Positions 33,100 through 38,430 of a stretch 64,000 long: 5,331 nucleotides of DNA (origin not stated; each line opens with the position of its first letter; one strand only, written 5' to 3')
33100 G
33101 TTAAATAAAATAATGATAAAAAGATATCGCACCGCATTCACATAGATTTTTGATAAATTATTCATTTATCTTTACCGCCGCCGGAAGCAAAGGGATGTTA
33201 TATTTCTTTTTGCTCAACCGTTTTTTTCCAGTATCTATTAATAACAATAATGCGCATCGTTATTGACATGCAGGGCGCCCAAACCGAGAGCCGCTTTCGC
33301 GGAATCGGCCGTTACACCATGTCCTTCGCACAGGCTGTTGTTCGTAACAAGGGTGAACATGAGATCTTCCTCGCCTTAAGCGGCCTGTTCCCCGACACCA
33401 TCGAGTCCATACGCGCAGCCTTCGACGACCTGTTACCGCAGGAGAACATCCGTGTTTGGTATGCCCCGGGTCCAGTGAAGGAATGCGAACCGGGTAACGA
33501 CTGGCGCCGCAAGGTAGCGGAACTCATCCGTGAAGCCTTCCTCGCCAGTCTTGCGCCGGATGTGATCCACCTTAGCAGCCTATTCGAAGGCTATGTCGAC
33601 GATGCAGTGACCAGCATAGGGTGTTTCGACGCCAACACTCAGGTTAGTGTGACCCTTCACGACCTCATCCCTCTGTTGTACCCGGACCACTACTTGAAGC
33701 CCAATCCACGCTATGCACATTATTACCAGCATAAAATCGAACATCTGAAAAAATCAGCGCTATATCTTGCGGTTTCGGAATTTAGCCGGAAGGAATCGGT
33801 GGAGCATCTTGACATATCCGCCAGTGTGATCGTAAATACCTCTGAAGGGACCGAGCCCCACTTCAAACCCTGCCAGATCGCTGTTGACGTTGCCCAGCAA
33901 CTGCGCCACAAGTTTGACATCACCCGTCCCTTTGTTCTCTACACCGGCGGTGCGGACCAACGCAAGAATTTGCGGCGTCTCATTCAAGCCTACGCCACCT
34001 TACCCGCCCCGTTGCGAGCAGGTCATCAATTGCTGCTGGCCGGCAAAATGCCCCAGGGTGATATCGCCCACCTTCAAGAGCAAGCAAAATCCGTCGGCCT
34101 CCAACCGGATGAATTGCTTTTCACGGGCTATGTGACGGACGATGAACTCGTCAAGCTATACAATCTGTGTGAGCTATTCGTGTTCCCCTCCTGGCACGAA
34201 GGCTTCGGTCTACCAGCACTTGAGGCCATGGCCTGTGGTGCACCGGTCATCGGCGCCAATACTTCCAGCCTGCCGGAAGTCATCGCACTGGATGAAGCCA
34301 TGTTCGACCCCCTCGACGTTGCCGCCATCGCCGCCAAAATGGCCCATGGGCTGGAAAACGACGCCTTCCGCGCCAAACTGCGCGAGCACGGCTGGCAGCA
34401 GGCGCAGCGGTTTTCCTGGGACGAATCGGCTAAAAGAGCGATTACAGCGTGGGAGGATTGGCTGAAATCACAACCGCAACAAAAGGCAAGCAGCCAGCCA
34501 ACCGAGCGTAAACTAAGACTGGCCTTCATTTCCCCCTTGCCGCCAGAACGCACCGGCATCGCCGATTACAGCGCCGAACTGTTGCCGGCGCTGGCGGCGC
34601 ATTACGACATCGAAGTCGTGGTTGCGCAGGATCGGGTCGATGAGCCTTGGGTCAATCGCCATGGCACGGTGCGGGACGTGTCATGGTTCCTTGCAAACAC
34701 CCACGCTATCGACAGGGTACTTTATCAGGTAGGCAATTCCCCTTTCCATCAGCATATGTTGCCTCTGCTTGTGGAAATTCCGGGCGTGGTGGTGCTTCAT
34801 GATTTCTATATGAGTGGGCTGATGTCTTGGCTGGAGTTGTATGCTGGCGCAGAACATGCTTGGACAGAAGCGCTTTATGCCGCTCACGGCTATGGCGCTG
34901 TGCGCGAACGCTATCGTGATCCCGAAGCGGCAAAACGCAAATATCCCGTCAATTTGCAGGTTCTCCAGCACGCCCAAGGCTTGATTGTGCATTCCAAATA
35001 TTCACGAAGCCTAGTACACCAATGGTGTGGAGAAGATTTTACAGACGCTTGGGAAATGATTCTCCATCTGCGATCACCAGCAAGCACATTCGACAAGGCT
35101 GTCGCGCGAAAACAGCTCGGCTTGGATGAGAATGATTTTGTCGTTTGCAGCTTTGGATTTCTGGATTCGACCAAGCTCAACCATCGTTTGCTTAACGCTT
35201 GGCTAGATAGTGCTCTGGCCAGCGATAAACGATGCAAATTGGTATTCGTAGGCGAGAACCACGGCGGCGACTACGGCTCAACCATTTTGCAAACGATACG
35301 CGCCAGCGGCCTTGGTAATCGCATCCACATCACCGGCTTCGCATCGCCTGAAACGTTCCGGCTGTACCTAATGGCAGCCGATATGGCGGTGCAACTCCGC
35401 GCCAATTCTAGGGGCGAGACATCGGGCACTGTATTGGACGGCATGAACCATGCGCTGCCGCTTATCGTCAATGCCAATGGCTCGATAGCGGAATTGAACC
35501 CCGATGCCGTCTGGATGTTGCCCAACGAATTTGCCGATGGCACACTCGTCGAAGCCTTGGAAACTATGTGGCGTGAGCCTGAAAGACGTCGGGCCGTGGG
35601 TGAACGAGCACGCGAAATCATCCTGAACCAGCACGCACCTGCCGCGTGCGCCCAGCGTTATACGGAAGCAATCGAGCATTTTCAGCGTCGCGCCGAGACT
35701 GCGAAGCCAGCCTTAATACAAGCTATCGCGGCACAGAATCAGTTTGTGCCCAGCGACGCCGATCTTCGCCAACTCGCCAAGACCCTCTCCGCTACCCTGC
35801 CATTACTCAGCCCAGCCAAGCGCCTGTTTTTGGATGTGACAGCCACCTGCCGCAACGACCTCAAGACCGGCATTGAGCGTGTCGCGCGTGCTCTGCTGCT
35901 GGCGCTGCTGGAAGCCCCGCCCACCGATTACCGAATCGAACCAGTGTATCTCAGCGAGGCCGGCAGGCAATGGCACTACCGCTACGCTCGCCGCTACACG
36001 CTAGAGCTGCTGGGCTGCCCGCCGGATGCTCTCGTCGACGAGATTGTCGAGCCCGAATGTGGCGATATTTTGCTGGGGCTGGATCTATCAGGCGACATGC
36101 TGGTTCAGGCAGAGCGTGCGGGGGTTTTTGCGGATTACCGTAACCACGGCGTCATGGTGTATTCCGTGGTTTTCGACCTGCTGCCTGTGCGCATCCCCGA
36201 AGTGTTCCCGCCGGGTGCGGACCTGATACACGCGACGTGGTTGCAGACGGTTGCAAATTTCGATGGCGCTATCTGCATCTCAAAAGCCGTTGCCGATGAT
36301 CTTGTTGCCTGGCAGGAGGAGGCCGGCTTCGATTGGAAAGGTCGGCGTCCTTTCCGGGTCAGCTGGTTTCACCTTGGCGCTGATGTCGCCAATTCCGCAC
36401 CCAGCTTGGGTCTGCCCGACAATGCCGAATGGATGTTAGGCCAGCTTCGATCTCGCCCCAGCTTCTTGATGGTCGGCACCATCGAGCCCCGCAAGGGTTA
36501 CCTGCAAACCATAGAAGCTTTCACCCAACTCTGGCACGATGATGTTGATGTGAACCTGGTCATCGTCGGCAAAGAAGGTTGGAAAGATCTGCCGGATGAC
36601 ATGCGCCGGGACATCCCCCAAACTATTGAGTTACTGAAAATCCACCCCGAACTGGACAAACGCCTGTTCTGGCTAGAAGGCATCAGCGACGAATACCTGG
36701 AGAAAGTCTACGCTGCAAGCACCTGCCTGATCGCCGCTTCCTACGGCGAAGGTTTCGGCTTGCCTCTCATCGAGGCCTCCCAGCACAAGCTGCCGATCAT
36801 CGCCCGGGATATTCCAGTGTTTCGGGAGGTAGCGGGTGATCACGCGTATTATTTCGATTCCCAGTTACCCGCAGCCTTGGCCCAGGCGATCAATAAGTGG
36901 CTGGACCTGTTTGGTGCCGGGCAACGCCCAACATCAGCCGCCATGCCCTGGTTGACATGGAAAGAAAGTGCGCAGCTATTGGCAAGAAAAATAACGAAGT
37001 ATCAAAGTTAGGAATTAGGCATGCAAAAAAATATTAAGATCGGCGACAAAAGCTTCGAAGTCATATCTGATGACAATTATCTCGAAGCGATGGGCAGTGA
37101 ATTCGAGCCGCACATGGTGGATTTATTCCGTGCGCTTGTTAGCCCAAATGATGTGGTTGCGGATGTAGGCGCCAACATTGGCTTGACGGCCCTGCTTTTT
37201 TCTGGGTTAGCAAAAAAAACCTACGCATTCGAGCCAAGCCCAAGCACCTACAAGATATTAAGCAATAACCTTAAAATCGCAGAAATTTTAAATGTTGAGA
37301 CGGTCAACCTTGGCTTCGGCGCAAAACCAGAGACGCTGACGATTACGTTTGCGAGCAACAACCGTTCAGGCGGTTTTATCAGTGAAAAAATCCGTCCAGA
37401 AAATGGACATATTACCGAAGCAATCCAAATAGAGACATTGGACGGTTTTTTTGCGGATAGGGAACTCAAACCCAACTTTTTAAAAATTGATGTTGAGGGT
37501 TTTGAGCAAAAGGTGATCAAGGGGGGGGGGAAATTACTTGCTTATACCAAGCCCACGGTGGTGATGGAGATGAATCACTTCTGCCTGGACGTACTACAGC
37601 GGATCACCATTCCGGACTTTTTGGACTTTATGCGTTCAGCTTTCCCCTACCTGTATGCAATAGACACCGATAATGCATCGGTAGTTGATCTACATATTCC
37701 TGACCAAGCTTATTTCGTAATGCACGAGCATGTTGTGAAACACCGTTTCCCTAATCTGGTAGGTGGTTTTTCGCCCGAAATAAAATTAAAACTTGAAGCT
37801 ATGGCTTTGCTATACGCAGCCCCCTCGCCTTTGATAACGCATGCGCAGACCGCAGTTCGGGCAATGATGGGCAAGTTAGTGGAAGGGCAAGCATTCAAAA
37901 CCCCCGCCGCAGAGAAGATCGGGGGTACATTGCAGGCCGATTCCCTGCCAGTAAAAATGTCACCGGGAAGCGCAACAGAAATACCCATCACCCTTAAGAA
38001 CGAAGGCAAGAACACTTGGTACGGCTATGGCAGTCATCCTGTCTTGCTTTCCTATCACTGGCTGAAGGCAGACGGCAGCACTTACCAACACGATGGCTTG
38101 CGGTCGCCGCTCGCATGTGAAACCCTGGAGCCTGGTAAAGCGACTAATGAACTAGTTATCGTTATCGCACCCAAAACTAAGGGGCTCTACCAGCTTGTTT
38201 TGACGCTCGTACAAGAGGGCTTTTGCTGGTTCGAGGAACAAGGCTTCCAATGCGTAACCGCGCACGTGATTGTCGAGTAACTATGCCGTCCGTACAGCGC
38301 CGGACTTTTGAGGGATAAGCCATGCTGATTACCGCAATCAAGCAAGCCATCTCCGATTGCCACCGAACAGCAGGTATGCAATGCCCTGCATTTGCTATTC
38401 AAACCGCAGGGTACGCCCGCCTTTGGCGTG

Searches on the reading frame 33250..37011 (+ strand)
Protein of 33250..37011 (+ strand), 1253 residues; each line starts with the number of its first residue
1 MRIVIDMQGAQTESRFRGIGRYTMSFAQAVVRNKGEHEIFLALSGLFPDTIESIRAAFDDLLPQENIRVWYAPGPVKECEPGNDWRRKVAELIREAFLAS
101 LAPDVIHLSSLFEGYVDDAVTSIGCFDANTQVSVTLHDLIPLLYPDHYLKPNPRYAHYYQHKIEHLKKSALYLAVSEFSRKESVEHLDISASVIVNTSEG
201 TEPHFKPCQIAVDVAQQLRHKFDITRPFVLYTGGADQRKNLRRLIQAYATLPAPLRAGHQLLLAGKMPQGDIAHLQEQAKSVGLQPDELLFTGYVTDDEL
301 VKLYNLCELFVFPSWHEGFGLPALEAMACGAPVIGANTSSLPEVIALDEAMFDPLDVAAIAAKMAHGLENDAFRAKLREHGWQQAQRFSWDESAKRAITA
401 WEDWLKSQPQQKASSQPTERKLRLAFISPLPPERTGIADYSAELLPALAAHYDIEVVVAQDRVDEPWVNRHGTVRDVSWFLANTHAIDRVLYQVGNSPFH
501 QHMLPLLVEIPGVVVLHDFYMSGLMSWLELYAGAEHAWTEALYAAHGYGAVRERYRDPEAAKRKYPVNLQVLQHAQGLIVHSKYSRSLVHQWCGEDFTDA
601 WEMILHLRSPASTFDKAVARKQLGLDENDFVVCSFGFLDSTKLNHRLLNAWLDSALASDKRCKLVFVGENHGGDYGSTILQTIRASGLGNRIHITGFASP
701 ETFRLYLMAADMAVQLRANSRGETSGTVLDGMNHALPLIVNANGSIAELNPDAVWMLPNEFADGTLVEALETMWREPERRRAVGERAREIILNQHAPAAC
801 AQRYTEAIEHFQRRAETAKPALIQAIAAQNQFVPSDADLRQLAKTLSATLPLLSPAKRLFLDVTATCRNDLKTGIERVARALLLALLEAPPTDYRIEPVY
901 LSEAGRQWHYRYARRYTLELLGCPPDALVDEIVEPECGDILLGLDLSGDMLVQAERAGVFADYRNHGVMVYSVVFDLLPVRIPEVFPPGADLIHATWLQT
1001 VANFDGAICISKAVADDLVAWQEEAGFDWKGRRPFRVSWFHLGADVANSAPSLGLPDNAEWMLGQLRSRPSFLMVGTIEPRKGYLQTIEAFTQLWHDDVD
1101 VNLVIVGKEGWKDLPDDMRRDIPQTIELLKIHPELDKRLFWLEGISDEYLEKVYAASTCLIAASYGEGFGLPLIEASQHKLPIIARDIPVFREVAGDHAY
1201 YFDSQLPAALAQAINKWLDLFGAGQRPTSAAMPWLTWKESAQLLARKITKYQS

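Call 5: search_protein_families(library=pfam, proteins=[window:33250-37011:+], max_evalue=0.01)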
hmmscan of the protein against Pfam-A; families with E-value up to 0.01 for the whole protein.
window:33250-37011:+ (1253 aa): 5 families
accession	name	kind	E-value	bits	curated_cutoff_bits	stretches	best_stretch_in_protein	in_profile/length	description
PF00534.26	Glycos_transf_1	-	1e-70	237.2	26.4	3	222-381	11-169/172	Glycosyl transferases group 1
PF13692.12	Glyco_trans_1_4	-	4.5e-55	186.2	27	3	227-370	2-142/142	Glycosyl transferases group 1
PF20706.3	GT4-conflict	-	1.3e-17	64.4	26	1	219-385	190-359/385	Family 4 Glycosyltransferase in conflict systems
PF13524.12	Glyco_trans_1_2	-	6.6e-11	42.8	25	2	288-393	28-138/144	Glycosyl transferase-like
PF13439.12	Glyco_transf_4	-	7.7e-09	36.2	28.5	1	17-193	2-161/170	Glycosyltransferase Family 4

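Call 21: search_protein_families(library=ncbifam, proteins=[window:33250-37008:+], max_evalue=0.01)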
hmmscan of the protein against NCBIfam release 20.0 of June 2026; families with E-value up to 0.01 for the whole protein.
window:33250-37008:+ (1253 aa): 34 families (the best 25 are shown)
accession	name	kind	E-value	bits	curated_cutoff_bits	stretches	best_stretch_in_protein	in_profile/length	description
TIGR04047.1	MSMEG_0565_glyc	hypoth_equivalog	4.9e-56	190.4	259.85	2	167-401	137-371/373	MSMEG_0565 family glycosyltransferase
NF041876.1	EPS_EpsE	equivalog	2.1e-37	129.3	400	3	238-395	226-387/389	exopolysaccharide biosynthesis GT4 family glycosyltransferase EpsE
NF038295.1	EPS_HpsP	equivalog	3.6e-33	115.1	550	3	215-403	194-386/388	hormogonium polysaccharide biosynthesis glycosyltransferase HpsP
TIGR03449.1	mycothiol_MshA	equivalog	2.5e-29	102.4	462.5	2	184-403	180-402/406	D-inositol-3-phosphate glycosyltransferase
TIGR04157.1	glyco_rSAM_CFB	subfamily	7.7e-29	100.9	400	3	214-346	213-340/406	TIGR04157 family glycosyltransferase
TIGR03999.1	thiol_BshA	equivalog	1.1e-27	97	273.7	1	166-394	142-363/375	N-acetyl-alpha-D-glucosaminyl L-malate synthase BshA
TIGR03088.1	stp2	hypoth_equivalog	1.3e-27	96.9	409.05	2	172-396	140-365/374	TIGR03088 family PEP-CTERM/XrtA system glycosyltransferase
TIGR02149.1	glgA_Coryne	subfamily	6.2e-22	78.3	302.4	2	170-402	146-388/391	glycogen synthase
NF053787.1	GlcN_PG_synth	equivalog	1.9e-20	73.1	480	1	205-400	178-355/361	N-acetylglucosaminyl phosphatidylglycerol synthase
NF012028.0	PRK15484.1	subfamily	2.3e-20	73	618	3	213-405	178-379/380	lipopolysaccharide N-acetylglucosaminyltransferase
NF047684.1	TeichurnBiosyTuaC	equivalog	2.8e-20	72.6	550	3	217-397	208-382/391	teichuronic acid biosynthesis protein TuaC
NF038298.1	EPS_HpsO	equivalog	4.4e-18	65.2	575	1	216-386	189-368/388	hormogonium polysaccharide biosynthesis glycosyltransferase HpsO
NF053513.1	Gtran_IagA_BgsA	equivalog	3e-16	59.3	460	2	216-399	149-326/333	LTA glycolipid anchor biosynthesis glycosyltransferase, IagA/BgsA family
NF038229.1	Glyco4_Geo_Pelo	equivalog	2.8e-15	56.2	400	2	564-808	99-333/338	GPMC system family 4 glycosyltransferase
NF038255.1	exopoly_VpsD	equivalog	7.3e-14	51.4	300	2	269-341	246-317/381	VpsD family glycosyltransferase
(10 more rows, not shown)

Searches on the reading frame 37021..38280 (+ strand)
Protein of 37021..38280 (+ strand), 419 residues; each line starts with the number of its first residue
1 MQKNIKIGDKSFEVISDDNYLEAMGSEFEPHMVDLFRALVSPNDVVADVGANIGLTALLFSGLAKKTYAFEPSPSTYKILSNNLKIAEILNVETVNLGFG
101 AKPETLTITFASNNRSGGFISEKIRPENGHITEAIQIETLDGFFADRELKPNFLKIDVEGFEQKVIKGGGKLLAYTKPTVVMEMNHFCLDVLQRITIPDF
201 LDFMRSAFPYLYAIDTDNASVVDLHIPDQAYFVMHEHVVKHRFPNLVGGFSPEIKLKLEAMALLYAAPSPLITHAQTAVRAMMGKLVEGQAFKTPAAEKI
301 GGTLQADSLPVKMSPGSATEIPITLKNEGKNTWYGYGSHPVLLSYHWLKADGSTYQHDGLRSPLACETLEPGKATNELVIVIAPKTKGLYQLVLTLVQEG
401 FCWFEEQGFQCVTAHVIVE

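Call 5: search_protein_families(library=pfam, proteins=[window:37021-38280:+], max_evalue=0.01)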
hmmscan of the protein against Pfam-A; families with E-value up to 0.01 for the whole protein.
window:37021-38280:+ (419 aa): 2 families
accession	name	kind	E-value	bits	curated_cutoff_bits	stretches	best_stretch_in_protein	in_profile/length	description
PF05050.19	Methyltransf_21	-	1.3e-16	61.6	22.7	1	48-188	1-152/173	Methyltransferase FkbM domain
PF02475.24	TRM5-TYW2_MTfase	-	0.0026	18.2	28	1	38-92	32-88/164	TRM5/TYW2 methyltransferase domain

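Call 21: search_protein_families(library=ncbifam, proteins=[window:37021-38277:+], max_evalue=0.01)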
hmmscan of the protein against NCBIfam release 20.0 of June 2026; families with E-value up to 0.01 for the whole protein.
window:37021-38277:+ (419 aa): 2 families
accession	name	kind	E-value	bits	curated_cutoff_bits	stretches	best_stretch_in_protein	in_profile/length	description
TIGR01444.1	fkbM_fam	subfamily_domain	2.5e-27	96.1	37.7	1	45-184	1-142/143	FkbM family methyltransferase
NF047824.1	tRNAwyosineTaw2Meth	equivalog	0.0053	16.5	350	0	40-94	91-147/245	tRNA(Phe) (4-demethylwyosine(37)-C(7)) aminocarboxypropyltransferase Taw2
